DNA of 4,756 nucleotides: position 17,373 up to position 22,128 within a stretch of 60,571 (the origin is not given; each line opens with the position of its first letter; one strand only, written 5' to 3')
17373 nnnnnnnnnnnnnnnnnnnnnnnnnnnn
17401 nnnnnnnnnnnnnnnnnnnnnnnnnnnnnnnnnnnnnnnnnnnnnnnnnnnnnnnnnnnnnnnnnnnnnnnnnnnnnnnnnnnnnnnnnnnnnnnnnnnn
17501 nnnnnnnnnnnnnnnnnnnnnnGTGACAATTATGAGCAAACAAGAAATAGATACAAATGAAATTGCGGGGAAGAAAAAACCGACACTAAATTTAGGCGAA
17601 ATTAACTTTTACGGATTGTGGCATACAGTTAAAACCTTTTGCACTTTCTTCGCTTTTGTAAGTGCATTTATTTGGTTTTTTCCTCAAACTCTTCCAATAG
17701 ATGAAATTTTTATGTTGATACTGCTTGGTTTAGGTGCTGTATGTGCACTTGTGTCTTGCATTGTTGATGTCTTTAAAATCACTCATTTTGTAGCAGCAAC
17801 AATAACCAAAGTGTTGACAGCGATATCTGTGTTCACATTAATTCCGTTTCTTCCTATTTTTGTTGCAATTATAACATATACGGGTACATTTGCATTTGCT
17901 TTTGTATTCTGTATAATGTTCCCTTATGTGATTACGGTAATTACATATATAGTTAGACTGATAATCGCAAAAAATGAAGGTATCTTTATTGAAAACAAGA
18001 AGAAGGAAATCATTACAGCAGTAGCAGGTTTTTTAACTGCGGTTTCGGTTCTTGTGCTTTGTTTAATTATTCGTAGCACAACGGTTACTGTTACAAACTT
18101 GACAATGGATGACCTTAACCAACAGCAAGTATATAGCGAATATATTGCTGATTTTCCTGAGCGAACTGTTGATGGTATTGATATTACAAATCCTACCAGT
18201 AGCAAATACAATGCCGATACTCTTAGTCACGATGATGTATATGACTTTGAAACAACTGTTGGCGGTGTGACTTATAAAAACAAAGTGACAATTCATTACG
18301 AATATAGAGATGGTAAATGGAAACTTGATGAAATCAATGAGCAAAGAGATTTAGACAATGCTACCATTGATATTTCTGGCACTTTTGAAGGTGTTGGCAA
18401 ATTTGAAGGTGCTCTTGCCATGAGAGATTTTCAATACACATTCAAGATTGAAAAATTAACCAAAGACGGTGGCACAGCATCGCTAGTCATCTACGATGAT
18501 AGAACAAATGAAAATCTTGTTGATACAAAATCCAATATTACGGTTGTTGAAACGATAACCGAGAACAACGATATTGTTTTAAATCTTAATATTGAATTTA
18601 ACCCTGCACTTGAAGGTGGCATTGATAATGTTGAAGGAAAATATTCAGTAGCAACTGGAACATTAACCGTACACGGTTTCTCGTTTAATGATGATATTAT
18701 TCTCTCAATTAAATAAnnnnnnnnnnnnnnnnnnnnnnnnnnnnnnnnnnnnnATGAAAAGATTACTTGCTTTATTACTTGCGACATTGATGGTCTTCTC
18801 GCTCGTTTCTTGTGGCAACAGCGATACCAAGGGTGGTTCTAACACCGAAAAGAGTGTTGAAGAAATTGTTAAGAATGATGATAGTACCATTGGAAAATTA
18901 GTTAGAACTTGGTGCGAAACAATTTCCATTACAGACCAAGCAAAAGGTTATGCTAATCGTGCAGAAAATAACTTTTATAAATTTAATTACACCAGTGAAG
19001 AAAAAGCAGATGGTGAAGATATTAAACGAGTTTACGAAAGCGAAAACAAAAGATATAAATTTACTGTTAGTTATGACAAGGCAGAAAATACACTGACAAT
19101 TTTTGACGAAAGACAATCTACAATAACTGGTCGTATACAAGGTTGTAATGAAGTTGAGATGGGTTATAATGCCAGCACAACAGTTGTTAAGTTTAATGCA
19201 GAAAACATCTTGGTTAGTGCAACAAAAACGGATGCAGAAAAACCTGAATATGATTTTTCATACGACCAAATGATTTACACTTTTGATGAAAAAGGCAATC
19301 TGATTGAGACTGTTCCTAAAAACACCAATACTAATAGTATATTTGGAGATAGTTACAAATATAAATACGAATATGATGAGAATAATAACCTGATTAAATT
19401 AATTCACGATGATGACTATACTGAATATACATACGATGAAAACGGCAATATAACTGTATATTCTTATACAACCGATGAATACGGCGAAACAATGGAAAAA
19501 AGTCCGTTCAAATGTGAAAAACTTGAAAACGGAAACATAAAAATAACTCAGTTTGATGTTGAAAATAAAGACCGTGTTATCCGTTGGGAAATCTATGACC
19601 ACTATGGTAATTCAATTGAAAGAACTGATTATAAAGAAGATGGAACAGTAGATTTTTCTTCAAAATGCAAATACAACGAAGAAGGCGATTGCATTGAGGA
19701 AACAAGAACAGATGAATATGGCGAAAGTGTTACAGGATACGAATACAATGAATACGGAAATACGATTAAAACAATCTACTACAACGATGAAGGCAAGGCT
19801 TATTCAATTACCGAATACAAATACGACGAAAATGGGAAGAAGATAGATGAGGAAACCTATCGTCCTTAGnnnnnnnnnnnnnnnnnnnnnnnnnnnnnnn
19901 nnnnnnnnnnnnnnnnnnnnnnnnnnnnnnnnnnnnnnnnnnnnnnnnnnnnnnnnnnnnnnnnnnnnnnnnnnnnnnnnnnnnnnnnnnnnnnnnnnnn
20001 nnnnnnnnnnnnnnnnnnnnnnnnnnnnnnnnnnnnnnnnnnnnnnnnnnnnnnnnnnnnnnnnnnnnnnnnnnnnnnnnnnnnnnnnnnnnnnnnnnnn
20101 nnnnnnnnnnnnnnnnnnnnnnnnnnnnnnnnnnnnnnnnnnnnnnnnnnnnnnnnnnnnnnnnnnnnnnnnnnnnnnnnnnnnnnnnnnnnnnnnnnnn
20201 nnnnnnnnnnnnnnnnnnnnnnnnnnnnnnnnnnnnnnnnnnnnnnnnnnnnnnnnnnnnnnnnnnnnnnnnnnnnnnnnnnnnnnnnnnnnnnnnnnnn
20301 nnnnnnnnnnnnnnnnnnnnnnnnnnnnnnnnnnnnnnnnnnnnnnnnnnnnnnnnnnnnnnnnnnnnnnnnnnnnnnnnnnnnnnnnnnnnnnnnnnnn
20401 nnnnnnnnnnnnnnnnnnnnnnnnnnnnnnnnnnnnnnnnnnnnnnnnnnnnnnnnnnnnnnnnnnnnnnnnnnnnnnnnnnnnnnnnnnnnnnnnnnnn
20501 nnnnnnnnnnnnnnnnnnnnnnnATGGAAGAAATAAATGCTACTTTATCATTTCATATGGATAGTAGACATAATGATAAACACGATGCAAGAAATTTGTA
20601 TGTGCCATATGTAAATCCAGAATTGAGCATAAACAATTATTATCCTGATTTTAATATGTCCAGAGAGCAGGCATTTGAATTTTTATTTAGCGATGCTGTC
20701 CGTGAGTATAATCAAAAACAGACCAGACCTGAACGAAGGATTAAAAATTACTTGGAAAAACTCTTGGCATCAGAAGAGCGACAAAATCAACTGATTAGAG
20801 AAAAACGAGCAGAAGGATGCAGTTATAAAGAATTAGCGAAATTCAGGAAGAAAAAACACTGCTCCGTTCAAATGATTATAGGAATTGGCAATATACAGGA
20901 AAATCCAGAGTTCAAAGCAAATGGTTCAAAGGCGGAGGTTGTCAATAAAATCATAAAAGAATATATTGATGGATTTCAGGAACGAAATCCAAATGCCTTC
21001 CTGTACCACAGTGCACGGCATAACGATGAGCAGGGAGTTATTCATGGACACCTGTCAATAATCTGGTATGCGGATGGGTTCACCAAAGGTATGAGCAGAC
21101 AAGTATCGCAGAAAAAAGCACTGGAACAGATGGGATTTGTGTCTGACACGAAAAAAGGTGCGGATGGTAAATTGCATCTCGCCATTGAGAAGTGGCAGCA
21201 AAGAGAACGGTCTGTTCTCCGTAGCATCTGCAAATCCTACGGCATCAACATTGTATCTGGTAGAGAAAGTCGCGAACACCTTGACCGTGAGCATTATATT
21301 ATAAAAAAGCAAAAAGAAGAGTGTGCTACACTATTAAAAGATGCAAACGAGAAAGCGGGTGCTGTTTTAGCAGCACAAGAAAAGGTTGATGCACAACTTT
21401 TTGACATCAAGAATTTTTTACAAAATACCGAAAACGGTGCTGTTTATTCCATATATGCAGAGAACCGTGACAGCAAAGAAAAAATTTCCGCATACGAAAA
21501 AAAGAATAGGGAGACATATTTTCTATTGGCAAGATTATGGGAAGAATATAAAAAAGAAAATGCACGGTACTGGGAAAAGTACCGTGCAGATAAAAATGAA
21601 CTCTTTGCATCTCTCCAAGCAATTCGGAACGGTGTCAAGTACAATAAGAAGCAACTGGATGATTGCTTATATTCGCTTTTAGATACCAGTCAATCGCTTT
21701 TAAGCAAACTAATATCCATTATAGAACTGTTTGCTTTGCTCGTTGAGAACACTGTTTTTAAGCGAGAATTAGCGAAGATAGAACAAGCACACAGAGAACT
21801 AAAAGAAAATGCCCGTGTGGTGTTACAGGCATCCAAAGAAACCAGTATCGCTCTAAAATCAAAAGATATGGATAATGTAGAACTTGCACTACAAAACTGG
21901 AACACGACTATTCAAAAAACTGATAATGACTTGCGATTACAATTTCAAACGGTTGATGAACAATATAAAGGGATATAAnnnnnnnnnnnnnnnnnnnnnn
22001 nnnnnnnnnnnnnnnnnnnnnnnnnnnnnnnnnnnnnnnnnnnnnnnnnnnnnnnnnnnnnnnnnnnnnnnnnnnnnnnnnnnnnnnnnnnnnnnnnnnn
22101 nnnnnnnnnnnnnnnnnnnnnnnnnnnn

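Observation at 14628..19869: IME cargo: XRE-controlled operon of a membrane-tethered sigma factor, a DUF4428-type zinc-ribbon protein, a polytopic membrane protein and a YD-repeat lipoprotein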

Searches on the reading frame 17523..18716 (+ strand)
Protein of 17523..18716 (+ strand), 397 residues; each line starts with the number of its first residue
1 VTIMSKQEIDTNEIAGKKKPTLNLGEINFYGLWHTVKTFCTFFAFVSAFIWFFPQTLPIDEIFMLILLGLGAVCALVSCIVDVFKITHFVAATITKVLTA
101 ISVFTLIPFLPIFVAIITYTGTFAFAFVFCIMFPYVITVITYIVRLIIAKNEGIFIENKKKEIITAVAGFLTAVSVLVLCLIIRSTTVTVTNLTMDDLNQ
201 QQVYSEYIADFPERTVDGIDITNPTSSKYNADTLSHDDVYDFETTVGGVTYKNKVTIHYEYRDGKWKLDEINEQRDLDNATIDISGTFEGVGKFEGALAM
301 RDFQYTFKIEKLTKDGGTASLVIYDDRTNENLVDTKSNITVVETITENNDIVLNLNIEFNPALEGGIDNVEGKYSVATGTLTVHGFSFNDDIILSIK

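Call 3: search_protein_families(library=pfam, proteins=[window:17523-18716:+], max_evalue=0.1)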
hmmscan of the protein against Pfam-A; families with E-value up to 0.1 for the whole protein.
window:17523-18716:+ (397 aa): 0 families

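Call 4: search_protein_families(library=ncbifam, proteins=[window:17523-18716:+], max_evalue=0.1)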
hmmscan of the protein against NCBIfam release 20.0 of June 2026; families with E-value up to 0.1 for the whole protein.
window:17523-18716:+ (397 aa): 1 family
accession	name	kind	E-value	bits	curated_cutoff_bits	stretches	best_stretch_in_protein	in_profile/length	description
NF010542.0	PRK13932.1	equivalog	0.034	13.4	436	1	196-241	162-207/261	stationary phase survival protein SurE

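Call 11: search_protein_families(library=padloc, proteins=[window:17523-18716:+], max_evalue=0.01)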
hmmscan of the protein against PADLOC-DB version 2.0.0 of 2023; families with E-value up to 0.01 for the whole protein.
window:17523-18716:+ (397 aa): 0 families

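Call 12: search_protein_families(library=phrogs, proteins=[window:17523-18716:+], max_evalue=0.01)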
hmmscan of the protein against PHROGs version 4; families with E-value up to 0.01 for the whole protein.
window:17523-18716:+ (397 aa): 0 families

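Call 14: find_homologous_proteins(query=window:17523-18716:+)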
Query window:17523-18716:+ (397 aa): 6 proteins with E <= 0.001 among 6185 candidates.
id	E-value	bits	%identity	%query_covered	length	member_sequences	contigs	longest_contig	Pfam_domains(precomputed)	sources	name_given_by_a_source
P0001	3.9e-257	871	100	100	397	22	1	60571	-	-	-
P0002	1.8e-237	806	93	99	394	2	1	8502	-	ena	-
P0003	1.3e-235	800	94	98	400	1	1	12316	-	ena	-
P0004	5.7e-197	672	77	98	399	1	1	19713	-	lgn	-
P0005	3.1e-192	657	75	98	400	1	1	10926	-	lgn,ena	-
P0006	3.7e-165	568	66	99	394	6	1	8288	-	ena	-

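Call 15: find_encoding_contigs(protein=P0004, flank=10000, max_places=3)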
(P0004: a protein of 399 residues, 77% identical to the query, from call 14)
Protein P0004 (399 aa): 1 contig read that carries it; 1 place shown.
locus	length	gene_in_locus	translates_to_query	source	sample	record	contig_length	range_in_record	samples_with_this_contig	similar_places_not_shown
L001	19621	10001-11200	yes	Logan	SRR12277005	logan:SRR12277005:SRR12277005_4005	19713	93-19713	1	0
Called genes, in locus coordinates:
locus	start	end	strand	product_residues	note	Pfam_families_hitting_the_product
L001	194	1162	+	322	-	PF00188:CAP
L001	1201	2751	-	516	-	PF23750:RsgI_M, PF03413:PepSY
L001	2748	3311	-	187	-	PF04542:Sigma70_r2, PF08281:Sigma70_r4_2, PF04545:Sigma70_r4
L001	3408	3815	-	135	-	-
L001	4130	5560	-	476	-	PF01076:Mob_Pre (weak)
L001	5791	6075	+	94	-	-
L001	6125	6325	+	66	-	-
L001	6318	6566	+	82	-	-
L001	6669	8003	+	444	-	PF01371:Trp_repressor (weak), PF13384:HTH_23 (faint)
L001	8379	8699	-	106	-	PF12844:HTH_19, PF01381:HTH_3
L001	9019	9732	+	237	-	-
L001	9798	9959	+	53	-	-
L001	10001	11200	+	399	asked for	-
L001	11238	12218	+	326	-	-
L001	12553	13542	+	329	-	PF08401:ArdcN, PF18818:MPTase-PolyVal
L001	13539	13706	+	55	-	-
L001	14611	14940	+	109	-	-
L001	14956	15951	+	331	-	PF00145:DNA_methylase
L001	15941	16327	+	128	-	-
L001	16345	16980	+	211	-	PF25680:Mom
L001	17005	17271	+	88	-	-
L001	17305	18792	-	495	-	PF14659:Phage_int_SAM_3 (weak), PF00589:Phage_integrase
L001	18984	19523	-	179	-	PF21349:RUBY_RBDX, PF02915:Rubrerythrin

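Call 16: find_encoding_contigs(protein=P0006, flank=10000, max_places=3)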
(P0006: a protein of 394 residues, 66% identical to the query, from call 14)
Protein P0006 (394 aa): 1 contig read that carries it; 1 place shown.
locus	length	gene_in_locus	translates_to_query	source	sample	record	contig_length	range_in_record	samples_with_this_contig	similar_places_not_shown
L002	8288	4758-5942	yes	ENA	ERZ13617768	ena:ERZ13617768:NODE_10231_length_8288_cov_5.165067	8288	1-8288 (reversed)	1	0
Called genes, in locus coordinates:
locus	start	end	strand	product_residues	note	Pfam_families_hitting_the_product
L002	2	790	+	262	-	?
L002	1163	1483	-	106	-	PF12844:HTH_19, PF01381:HTH_3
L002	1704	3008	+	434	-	PF07638:Sigma70_ECF (weak), PF04542:Sigma70_r2, PF04545:Sigma70_r4, PF08281:Sigma70_r4_2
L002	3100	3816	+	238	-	-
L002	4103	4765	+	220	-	-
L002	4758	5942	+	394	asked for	-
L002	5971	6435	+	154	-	-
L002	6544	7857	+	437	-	PF23750:RsgI_M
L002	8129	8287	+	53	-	?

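Call 17: find_encoding_contigs(protein=P0005, flank=10000, max_places=3)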
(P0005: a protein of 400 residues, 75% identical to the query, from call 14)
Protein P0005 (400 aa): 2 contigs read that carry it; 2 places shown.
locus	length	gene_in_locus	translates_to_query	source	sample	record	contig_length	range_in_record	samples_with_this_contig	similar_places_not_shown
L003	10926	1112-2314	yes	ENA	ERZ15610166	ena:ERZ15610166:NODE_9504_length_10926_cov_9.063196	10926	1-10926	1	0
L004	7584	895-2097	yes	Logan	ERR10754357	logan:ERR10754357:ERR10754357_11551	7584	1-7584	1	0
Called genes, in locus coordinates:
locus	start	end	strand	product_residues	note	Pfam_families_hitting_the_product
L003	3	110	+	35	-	?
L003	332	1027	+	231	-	-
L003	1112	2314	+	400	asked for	-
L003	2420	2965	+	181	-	PF18954:DUF5697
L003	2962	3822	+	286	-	-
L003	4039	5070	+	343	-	PF21750:DACNH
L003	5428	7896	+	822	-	-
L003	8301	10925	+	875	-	?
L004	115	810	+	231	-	-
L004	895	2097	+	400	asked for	-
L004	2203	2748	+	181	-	PF18954:DUF5697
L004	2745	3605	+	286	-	-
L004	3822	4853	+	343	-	PF21750:DACNH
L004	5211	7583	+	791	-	?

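Call 83: search_solved_structures(query=window:17523-18716:+, max_evalue=1)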
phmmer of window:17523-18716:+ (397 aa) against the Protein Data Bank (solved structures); distinct sequences matched with E-value up to 1: 0.

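Call 85: search_protein_families(library=pfam, proteins=[L001:11238-12218:+], max_evalue=1)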
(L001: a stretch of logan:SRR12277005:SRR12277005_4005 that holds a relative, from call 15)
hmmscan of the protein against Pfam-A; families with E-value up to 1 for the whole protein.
L001:11238-12218:+ (326 aa): 4 families
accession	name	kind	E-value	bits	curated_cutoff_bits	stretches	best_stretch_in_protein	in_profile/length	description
PF23379.1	DUF7096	-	0.015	15.6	27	1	1-72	1-72/208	Domain of unknown function (DUF7096)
PF04810.20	zf-Sec23_Sec24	-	0.13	12.8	25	1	121-156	4-39/39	Sec23/Sec24 zinc finger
PF20101.4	DUF6491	-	0.14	12.6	27.5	0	5-34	3-32/138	Family of unknown function (DUF6491)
PF22251.1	PFF1_TM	-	0.65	9.9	32.3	0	11-95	112-201/300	Vacuolar membrane protease, transmembrane domain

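Call 92: search_protein_representatives(alignment_id=A2)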
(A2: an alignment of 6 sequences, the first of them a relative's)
Query: 6 sequences, 398 profile positions. Proteins with E-value up to 0.001 (for the whole library): 15; up to 1e-10: 13; up to 1e-30: 3. The best 15 are listed.
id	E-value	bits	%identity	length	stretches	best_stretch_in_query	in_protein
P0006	6.8e-221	749.8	-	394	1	1-398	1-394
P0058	1.6e-71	257.9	-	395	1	4-394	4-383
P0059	7.0e-51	189.9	-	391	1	24-350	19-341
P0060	2.0e-26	109.4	-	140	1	257-397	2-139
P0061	1.3e-25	106.7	-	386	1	31-382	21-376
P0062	8.5e-21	90.9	-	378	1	33-394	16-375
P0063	2.1e-19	86.3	-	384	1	31-381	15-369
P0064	3.3e-17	79.0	-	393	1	31-322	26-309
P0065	5.8e-17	78.2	-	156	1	16-128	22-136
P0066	2.2e-16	76.3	-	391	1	31-358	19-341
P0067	3.1e-14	69.3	-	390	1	29-296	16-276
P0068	2.5e-11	59.7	-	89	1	361-398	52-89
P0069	2.6e-11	59.6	-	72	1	332-398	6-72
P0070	8.2e-05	38.2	-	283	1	134-322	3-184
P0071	5.4e-04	35.5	-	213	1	29-183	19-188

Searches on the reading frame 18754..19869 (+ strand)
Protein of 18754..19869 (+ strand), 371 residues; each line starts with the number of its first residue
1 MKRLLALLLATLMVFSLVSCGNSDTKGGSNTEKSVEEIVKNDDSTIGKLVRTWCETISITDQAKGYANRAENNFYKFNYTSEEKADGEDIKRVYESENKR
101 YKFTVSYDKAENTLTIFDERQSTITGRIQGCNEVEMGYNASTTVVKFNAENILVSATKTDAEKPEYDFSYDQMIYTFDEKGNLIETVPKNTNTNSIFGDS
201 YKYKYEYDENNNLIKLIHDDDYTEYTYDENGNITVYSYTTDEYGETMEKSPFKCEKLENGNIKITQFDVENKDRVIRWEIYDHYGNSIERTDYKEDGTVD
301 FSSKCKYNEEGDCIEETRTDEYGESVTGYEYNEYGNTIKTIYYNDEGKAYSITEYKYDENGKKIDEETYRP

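Call 3: search_protein_families(library=pfam, proteins=[window:18754-19869:+], max_evalue=0.1)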
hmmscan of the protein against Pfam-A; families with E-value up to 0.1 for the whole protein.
window:18754-19869:+ (371 aa): 1 family
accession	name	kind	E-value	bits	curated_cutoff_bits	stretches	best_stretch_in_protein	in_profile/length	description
PF05593.20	RHS_repeat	-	5.4e-07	30.3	22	1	207-237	1-32/38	RHS Repeat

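Call 4: search_protein_families(library=ncbifam, proteins=[window:18754-19869:+], max_evalue=0.1)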
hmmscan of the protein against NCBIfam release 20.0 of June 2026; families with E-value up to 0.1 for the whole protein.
window:18754-19869:+ (371 aa): 3 families
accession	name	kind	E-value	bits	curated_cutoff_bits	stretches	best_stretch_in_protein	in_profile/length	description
TIGR01643.1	YD_repeat_2x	repeat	1.5e-05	25.3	15.8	1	207-234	1-29/42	YD repeat-containing protein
NF050142.1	PG1828_fam_lipo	equivalog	0.0056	17.4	50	1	1-39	1-41/59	PG1828 family lipoprotein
TIGR04207.1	halo_sig_pep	domain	0.0074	15.9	24.6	1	6-19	4-17/30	surface glycoprotein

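Call 11: search_protein_families(library=padloc, proteins=[window:18754-19869:+], max_evalue=0.01)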
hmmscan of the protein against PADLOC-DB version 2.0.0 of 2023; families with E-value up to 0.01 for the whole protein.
window:18754-19869:+ (371 aa): 0 families

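Call 12: search_protein_families(library=phrogs, proteins=[window:18754-19869:+], max_evalue=0.01)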
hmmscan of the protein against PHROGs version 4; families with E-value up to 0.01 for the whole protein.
window:18754-19869:+ (371 aa): 2 families
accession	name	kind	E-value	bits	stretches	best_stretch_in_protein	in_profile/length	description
phrog_31019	-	unknown function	0.00011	23.1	1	8-51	5-50/148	-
phrog_9078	-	unknown function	0.0018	19.1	1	1-75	1-76/115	-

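Call 84: search_solved_structures(query=window:18754-19869:+, max_evalue=0.1)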
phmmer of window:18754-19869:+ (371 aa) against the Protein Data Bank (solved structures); distinct sequences matched with E-value up to 0.1: 2.
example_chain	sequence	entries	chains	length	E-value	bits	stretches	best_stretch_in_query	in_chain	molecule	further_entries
7q97_A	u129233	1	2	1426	0.037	16.6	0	203-244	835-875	Rhs family protein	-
8h8a_A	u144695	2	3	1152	0.09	15.3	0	196-233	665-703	Putative Rhs-family protein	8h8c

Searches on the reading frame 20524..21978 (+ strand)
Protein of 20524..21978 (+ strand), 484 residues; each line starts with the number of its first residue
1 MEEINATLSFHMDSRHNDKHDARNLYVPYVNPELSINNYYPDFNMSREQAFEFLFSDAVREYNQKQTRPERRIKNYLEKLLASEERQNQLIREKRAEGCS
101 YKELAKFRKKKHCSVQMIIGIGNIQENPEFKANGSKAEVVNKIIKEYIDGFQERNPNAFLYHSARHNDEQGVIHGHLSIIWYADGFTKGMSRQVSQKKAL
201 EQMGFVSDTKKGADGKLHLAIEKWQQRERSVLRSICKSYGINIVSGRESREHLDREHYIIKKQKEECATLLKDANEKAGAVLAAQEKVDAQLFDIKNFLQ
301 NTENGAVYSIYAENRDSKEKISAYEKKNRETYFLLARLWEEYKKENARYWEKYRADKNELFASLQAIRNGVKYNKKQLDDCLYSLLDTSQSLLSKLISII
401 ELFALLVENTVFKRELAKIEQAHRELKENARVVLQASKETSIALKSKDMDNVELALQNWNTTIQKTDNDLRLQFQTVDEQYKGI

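Call 3: search_protein_families(library=pfam, proteins=[window:20524-21978:+], max_evalue=0.1)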
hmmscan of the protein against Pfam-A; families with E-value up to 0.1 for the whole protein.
window:20524-21978:+ (484 aa): 0 families

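Call 4: search_protein_families(library=ncbifam, proteins=[window:20524-21978:+], max_evalue=0.1)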
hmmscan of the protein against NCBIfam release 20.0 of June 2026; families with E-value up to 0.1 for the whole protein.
window:20524-21978:+ (484 aa): 0 families

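Call 11: search_protein_families(library=padloc, proteins=[window:20524-21978:+], max_evalue=0.01)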
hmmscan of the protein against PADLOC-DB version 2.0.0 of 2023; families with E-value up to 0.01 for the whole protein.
window:20524-21978:+ (484 aa): 0 families

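Call 12: search_protein_families(library=phrogs, proteins=[window:20524-21978:+], max_evalue=0.01)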
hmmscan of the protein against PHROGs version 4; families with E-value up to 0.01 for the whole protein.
window:20524-21978:+ (484 aa): 1 family
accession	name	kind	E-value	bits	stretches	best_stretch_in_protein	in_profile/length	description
phrog_31146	-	unknown function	5.8e-19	69.3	2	104-457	74-410/456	-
